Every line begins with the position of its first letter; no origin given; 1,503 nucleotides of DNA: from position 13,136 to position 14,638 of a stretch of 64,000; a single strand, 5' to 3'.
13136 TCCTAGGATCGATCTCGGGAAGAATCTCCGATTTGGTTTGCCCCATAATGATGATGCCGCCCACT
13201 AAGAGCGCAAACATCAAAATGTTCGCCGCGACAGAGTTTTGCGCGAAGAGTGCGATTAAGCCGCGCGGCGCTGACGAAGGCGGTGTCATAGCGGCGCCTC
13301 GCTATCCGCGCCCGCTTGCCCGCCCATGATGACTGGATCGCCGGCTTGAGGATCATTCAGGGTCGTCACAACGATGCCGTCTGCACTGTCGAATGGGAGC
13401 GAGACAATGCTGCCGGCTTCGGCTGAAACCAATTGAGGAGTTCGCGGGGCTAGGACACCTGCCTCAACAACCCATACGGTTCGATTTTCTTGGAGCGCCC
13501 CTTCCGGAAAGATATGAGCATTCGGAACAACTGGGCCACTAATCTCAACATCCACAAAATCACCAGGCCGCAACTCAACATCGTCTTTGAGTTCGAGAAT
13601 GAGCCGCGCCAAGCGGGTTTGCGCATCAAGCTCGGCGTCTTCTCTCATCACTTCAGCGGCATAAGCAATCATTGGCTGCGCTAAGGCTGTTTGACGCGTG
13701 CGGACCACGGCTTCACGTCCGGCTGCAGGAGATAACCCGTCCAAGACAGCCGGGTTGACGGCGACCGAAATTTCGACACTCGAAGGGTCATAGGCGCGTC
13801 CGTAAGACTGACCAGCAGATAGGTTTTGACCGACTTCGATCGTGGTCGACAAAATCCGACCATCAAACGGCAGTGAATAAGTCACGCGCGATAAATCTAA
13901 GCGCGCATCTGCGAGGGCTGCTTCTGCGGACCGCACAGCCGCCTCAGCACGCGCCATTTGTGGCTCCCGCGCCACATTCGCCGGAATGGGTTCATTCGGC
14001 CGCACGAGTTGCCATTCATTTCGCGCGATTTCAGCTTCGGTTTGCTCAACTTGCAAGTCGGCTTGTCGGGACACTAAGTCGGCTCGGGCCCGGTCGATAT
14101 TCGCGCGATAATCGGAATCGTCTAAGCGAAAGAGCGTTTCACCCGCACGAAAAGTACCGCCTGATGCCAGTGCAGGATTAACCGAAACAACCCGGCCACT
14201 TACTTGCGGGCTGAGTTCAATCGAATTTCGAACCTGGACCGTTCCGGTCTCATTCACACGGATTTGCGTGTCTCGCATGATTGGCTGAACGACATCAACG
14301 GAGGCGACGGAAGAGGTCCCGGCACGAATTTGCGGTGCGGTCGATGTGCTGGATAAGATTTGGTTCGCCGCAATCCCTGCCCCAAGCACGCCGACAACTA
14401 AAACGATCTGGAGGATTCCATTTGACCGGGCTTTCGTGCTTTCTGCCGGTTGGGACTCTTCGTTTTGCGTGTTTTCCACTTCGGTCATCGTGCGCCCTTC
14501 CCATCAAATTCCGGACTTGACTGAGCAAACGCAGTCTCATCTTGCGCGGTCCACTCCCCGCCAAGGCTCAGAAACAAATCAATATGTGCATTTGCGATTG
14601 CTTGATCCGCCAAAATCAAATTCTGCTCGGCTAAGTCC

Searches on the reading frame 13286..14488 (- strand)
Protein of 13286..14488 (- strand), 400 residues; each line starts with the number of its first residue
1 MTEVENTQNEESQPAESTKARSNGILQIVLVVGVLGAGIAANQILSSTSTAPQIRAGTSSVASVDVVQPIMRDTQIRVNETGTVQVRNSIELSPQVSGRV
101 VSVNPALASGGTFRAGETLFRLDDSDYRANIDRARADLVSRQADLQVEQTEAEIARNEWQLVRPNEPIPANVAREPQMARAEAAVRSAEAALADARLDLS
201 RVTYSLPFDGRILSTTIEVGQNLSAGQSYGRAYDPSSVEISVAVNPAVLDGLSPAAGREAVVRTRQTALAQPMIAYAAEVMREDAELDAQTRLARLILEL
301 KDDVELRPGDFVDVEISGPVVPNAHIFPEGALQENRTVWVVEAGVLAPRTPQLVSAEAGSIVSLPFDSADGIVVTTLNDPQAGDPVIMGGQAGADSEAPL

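Call 23: search_protein_families(library=pfam, proteins=[window:13286-14488:-], max_evalue=0.001)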
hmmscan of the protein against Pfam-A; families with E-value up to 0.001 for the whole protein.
window:13286-14488:- (400 aa): 2 families
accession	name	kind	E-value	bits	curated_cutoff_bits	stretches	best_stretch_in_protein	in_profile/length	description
PF13437.12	HlyD_3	-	1.3e-07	32.7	22.2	1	207-309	5-106/106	HlyD family secretion protein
PF16576.10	HlyD_D23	-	1.1e-05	25.2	30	1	78-312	6-214/214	Barrel-sandwich domain of CusB or HlyD membrane-fusion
